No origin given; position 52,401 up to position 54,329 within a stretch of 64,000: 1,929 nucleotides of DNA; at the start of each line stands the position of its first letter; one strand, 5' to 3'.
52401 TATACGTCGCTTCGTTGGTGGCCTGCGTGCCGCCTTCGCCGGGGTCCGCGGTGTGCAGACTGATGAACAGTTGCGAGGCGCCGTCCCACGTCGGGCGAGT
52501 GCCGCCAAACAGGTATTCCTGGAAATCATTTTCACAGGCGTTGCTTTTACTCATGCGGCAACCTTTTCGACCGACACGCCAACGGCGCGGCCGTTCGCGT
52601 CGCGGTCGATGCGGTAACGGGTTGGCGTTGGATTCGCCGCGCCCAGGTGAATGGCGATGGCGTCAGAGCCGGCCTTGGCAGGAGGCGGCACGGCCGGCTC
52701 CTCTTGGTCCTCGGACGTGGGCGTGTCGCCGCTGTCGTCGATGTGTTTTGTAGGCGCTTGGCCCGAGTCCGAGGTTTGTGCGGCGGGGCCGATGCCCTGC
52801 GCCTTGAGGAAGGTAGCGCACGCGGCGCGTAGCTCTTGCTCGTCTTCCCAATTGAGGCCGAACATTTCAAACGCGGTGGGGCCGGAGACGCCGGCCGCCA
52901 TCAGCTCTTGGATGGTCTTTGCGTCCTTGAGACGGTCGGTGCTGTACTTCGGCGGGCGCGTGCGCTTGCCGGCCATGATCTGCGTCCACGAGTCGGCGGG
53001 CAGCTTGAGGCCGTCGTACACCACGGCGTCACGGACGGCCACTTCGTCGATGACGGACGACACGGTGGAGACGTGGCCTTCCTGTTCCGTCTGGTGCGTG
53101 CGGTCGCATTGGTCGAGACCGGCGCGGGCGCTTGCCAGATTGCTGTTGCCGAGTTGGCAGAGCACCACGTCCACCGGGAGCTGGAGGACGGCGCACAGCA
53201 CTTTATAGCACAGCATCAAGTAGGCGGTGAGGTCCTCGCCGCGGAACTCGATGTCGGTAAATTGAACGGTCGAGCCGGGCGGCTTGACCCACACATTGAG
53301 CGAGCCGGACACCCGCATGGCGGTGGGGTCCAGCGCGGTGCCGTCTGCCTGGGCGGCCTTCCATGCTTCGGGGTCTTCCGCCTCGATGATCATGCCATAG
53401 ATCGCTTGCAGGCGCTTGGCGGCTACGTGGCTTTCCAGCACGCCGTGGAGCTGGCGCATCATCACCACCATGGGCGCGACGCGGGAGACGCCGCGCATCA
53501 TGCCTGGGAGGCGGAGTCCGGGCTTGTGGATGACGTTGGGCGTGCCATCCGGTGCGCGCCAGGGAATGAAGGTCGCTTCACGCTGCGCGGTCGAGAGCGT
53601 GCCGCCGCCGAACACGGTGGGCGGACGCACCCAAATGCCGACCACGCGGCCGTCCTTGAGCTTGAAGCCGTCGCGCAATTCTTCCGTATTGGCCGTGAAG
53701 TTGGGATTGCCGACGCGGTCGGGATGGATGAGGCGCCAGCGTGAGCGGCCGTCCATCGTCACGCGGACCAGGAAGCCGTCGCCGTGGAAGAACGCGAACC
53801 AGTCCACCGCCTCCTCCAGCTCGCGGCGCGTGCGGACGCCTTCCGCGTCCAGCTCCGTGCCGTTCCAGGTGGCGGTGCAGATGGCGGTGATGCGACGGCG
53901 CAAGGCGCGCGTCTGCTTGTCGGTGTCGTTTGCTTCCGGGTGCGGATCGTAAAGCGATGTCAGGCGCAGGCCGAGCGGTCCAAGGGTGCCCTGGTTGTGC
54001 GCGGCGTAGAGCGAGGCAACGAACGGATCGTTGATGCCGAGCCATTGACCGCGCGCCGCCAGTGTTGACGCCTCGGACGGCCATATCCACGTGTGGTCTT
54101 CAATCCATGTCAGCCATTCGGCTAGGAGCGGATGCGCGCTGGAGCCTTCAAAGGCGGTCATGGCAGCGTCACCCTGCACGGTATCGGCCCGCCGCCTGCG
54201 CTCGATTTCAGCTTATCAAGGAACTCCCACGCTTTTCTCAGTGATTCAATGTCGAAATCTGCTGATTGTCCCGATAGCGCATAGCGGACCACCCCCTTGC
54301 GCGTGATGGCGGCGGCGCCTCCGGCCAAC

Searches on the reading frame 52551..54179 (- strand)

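Call 57: search_protein_families(library=pfam, proteins=[window:52551-54179:-], max_evalue=0.001)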
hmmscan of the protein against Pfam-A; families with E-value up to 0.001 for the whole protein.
window:52551-54179:- (542 aa): 1 family
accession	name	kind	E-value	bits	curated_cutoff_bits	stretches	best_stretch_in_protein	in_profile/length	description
PF05136.18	Phage_portal_2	-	1.2e-27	97.5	32.9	1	35-366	21-354/354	Phage portal protein, lambda family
